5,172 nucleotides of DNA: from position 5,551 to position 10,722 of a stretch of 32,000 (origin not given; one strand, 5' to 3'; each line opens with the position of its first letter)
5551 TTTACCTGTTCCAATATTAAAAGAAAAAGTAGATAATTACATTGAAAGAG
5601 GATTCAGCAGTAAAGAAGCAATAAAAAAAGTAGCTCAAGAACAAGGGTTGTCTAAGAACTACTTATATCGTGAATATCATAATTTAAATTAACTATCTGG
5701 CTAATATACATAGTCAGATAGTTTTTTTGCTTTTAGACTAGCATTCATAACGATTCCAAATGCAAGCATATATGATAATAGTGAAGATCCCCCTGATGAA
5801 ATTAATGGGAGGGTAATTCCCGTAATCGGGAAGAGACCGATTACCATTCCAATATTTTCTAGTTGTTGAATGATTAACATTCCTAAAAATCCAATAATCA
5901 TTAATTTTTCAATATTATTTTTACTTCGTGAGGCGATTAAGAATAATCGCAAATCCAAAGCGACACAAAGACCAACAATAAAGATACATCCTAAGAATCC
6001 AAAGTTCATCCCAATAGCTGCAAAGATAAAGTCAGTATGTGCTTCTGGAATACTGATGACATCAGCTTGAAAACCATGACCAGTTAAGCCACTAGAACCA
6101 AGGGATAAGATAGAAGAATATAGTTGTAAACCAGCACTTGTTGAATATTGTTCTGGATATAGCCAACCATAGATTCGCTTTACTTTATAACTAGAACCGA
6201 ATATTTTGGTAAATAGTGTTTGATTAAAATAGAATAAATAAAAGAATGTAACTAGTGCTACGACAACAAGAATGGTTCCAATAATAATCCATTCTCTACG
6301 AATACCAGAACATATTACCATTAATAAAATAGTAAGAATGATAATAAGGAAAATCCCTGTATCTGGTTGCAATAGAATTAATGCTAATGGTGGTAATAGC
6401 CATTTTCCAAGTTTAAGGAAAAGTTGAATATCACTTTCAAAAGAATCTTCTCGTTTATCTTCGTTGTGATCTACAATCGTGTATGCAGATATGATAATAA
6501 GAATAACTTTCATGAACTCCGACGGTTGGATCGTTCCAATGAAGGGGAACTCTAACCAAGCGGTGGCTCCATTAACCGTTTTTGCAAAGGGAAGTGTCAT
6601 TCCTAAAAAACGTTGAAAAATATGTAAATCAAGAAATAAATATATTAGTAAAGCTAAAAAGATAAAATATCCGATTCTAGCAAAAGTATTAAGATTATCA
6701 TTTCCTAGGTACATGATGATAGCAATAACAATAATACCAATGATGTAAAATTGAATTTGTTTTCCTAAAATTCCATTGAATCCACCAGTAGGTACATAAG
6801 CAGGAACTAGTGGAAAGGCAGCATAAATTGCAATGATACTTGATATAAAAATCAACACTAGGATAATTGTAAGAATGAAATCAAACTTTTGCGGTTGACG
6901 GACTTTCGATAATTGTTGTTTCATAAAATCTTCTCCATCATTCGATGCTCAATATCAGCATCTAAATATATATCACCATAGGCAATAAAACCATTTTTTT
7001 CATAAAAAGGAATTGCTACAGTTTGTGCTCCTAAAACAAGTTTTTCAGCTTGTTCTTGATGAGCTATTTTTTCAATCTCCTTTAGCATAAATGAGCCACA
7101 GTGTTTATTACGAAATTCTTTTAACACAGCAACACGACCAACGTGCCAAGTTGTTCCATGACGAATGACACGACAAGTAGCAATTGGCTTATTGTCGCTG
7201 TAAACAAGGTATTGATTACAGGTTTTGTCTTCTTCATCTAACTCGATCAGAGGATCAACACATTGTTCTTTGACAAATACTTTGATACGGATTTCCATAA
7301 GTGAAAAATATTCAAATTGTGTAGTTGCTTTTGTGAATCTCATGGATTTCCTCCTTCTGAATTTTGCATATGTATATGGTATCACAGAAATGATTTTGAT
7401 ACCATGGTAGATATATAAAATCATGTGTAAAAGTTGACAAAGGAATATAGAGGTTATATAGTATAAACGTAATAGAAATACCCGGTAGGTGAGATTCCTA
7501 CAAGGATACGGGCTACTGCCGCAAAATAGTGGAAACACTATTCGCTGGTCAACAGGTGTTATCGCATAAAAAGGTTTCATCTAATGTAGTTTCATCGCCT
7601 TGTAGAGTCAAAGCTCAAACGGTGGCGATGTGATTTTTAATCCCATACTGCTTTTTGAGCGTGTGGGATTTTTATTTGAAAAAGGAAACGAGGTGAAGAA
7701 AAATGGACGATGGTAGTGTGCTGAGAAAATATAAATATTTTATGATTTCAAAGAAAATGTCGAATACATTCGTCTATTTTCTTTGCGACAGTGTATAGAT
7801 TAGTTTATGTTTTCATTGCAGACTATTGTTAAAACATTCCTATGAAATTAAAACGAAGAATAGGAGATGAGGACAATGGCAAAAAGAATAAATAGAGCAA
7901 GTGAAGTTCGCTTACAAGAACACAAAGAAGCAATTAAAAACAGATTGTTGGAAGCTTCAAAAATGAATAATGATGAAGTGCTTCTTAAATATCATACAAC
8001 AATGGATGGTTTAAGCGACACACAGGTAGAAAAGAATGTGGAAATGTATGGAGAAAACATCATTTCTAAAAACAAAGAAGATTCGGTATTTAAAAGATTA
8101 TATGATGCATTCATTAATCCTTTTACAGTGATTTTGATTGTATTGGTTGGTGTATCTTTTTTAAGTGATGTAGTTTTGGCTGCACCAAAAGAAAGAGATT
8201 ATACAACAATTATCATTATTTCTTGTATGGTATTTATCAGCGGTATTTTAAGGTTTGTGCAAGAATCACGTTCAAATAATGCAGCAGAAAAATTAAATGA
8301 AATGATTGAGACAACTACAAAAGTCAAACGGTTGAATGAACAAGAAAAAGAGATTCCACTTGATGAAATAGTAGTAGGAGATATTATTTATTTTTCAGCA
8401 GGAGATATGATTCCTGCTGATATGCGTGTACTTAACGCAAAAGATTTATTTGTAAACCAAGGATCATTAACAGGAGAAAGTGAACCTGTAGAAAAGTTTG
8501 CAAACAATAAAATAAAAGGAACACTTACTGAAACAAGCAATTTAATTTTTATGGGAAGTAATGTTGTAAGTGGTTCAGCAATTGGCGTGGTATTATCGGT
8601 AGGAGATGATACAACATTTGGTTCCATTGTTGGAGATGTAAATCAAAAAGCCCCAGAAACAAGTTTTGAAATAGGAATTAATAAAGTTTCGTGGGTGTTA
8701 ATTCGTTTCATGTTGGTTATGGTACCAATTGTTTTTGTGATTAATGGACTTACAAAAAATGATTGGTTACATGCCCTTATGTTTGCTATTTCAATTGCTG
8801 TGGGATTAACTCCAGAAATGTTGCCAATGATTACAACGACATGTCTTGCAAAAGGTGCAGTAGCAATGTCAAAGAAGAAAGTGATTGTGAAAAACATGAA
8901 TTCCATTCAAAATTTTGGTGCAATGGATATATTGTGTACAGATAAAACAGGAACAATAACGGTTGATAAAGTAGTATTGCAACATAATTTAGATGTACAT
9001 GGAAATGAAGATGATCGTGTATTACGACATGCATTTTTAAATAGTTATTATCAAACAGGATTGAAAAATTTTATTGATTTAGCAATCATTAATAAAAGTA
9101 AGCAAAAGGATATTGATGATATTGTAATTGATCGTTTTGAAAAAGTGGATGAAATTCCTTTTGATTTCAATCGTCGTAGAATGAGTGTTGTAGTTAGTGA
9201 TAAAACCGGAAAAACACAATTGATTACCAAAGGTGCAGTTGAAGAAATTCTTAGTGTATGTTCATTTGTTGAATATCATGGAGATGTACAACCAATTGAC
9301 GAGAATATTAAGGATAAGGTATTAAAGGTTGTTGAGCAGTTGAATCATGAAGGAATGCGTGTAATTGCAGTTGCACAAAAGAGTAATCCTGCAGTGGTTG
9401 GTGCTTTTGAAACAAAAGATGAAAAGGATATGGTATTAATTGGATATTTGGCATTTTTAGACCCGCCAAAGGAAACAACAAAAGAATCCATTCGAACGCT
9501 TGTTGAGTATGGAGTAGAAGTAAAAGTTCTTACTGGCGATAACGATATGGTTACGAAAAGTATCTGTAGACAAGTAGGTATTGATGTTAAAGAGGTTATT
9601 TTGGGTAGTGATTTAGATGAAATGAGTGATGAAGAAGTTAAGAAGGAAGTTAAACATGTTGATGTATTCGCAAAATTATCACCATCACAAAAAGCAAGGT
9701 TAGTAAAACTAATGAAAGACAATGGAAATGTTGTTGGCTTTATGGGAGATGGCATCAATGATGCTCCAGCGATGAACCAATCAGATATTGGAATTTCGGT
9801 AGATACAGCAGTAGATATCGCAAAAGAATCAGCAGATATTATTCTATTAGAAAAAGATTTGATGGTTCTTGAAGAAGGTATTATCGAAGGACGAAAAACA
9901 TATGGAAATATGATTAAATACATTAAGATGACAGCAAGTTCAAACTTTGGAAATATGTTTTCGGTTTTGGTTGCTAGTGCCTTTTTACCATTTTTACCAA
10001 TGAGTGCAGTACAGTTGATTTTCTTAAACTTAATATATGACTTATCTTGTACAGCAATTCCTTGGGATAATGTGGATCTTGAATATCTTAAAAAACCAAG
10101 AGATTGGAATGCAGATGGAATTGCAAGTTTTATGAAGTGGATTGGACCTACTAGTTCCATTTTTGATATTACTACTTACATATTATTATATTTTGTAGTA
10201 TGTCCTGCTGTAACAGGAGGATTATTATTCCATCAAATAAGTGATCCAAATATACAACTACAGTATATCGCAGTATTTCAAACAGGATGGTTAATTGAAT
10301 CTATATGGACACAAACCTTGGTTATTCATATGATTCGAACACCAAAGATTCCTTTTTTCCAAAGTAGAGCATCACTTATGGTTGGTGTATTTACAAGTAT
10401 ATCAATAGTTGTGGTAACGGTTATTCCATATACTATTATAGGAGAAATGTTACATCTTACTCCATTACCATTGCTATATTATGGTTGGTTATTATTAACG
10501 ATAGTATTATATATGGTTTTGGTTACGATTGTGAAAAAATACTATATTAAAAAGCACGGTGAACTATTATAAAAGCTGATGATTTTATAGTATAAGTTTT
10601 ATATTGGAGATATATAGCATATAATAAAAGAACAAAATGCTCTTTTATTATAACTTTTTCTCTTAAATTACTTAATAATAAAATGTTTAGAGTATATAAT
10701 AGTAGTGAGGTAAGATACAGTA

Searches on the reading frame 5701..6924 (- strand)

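Call 68: search_protein_families(library=pfam, proteins=[window:5701-6924:-], max_evalue=0.00001)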
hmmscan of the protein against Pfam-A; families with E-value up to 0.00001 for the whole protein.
window:5701-6924:- (407 aa): 1 family
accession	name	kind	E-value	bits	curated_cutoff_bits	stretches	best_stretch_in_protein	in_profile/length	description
PF01098.24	FTSW_RODA_SPOVE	-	1.6e-68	231.7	26.4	1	18-400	4-355/356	Cell cycle protein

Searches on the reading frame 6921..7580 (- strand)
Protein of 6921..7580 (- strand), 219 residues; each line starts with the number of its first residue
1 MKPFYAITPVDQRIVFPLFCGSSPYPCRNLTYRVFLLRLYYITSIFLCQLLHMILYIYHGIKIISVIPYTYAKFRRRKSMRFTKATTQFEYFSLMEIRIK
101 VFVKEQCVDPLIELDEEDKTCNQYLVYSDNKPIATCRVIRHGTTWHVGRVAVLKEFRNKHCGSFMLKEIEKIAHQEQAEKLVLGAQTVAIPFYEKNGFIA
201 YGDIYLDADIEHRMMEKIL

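Call 68: search_protein_families(library=pfam, proteins=[window:6921-7580:-], max_evalue=0.00001)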
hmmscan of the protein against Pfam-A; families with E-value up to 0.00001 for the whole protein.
window:6921-7580:- (219 aa): 3 families
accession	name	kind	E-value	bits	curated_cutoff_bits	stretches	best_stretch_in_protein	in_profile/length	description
PF13508.13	Acetyltransf_7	-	2.3e-12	47.5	27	1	124-199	6-83/84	Acetyltransferase (GNAT) domain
PF00583.31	Acetyltransf_1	-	2.8e-12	47.4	20.7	1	109-198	21-116/116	Acetyltransferase (GNAT) family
PF13673.13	Acetyltransf_10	-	9.7e-12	45.4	23.6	1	100-218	11-127/128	Acetyltransferase (GNAT) domain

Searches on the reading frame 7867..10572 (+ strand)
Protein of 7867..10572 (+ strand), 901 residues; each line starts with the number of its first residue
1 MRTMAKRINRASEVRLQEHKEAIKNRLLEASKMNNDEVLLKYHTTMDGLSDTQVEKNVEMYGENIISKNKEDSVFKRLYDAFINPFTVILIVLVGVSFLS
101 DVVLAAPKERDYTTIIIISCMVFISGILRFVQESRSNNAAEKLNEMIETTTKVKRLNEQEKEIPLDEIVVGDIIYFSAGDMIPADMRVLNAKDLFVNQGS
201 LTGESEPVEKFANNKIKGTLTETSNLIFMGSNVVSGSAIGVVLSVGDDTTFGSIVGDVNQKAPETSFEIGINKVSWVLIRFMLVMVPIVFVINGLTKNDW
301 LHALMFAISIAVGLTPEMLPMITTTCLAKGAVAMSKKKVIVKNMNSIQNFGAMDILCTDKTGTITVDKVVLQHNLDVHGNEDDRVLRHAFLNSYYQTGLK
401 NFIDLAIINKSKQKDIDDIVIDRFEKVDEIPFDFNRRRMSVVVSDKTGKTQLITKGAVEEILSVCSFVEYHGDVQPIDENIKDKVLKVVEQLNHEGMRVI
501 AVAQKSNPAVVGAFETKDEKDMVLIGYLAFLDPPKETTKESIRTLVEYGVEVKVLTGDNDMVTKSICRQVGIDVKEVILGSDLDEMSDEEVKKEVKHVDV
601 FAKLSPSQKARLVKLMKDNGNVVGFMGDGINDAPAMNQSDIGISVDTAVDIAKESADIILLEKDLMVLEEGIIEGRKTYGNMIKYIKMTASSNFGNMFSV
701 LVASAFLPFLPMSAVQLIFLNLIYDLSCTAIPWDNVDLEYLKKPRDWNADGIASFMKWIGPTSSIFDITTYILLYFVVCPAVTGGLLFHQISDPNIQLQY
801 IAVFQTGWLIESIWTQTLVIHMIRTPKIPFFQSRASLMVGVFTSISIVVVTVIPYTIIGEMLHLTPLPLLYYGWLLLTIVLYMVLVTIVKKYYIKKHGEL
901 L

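Call 68: search_protein_families(library=pfam, proteins=[window:7867-10572:+], max_evalue=0.00001)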
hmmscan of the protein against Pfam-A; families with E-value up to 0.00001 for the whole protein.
window:7867-10572:+ (901 aa): 5 families
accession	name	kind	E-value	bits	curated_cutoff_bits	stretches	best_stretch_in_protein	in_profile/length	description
PF00122.25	E1-E2_ATPase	-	1.5e-43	148.9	28.1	1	146-337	2-181/181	E1-E2 ATPase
PF00689.26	Cation_ATPase_C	-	1.3e-15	58.1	27.3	1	709-891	1-174/175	Cation transporting ATPase, C-terminus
PF00690.31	Cation_ATPase_N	-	1.4e-13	50.7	20.4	1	32-97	3-69/69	Cation transporter/ATPase, N-terminus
PF00702.32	Hydrolase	-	8.2e-13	49.6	26.4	1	502-639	53-190/191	haloacid dehalogenase-like hydrolase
PF13246.12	Cation_ATPase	-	2.4e-10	40.7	21.7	1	420-468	42-91/91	Cation transport ATPase (P-type)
